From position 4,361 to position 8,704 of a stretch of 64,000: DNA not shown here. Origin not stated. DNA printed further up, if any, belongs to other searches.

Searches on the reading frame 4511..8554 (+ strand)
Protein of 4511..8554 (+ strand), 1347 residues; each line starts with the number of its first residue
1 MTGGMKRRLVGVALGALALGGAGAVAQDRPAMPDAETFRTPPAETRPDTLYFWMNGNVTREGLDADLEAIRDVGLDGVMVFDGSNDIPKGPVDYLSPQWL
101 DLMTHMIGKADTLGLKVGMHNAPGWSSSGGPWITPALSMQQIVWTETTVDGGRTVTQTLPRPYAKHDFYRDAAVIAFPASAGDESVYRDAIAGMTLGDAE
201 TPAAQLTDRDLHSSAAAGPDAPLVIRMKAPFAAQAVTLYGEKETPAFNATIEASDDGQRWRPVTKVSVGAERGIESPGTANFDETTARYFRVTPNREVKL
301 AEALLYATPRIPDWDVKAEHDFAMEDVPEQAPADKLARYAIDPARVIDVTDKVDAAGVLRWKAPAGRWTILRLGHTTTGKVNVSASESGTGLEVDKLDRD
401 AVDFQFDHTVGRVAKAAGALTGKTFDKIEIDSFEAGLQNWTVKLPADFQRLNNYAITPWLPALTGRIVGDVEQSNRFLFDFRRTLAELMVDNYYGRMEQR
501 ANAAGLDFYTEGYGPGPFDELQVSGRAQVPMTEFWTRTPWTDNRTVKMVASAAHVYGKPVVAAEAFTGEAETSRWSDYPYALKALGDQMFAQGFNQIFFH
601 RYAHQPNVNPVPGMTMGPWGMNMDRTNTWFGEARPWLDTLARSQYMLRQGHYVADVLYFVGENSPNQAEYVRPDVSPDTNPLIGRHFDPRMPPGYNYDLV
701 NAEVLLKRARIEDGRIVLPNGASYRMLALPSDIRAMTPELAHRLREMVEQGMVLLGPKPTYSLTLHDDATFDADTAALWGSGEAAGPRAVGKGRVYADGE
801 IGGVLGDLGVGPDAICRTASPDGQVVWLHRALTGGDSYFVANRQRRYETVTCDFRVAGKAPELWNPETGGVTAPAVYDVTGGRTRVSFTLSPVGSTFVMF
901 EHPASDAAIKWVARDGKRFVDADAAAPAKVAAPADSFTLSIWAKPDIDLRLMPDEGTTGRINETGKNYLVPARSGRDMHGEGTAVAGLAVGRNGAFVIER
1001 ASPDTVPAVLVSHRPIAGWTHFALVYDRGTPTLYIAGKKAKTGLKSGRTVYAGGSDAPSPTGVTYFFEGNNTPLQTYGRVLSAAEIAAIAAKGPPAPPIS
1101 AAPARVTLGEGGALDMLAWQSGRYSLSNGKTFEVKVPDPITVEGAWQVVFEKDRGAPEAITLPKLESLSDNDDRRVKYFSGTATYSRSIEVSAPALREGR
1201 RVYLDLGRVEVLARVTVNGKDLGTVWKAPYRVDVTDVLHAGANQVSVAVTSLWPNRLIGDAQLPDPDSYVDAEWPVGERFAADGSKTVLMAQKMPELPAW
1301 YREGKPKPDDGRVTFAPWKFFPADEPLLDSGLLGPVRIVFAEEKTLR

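Call 5: search_protein_families(library=pfam, proteins=[window:4511-8554:+], max_evalue=0.001)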
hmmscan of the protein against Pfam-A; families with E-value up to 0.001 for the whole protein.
window:4511-8554:+ (1347 aa): 6 families
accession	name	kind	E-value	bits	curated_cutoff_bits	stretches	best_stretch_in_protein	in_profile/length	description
PF17132.9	Glyco_hydro_106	-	2.6e-212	707.8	29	1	40-872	2-737/743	alpha-L-rhamnosidase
PF22666.2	Glyco_hydro_2_N2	-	2.1e-08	34.9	27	1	1173-1255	39-123/167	Glycosyl hydrolase 2 galactose-binding domain-like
PF00754.31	F5_F8_type_C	-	2.2e-07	31.5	28.2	1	200-296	11-114/127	F5/8 type C domain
PF13385.13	Laminin_G_3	-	7.9e-07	29.8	27.6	1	926-1087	9-151/151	Concanavalin A-like lectin/glucanases superfamily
PF02837.24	Glyco_hydro_2_N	-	0.00014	22.3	28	1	1170-1262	54-146/169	Glycosyl hydrolases family 2, sugar binding domain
PF22633.2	F5_F8_type_C_2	-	0.0006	20.8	27.8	0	226-292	25-91/91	NedA-like, galactose-binding domain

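Call 6: search_protein_families(library=ncbifam, proteins=[window:4511-8554:+], max_evalue=0.001)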
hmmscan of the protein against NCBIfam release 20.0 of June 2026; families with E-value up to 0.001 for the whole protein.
window:4511-8554:+ (1347 aa): 4 families
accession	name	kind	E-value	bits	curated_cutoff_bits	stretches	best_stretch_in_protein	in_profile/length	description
NF049897.1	AlphaRhamBT4145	equivalog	1.2e-71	241.9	1300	3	331-901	138-717/897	alpha-L-rhamnosidase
NF045579.1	rhamnoside_JR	domain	7.4e-51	171.5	50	1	1142-1264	1-122/123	glycosylhydrolase-like jelly roll fold domain-containing protein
NF049890.1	Bet1-4galacdseBT4151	equivalog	0.0005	18.1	1500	1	1176-1250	102-176/952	exo-beta-1,4-galactosidase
NF050095.1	BetGlucuronLacZ4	equivalog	0.00076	17.7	950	0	1144-1249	21-129/666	beta-glucuronidase LacZ4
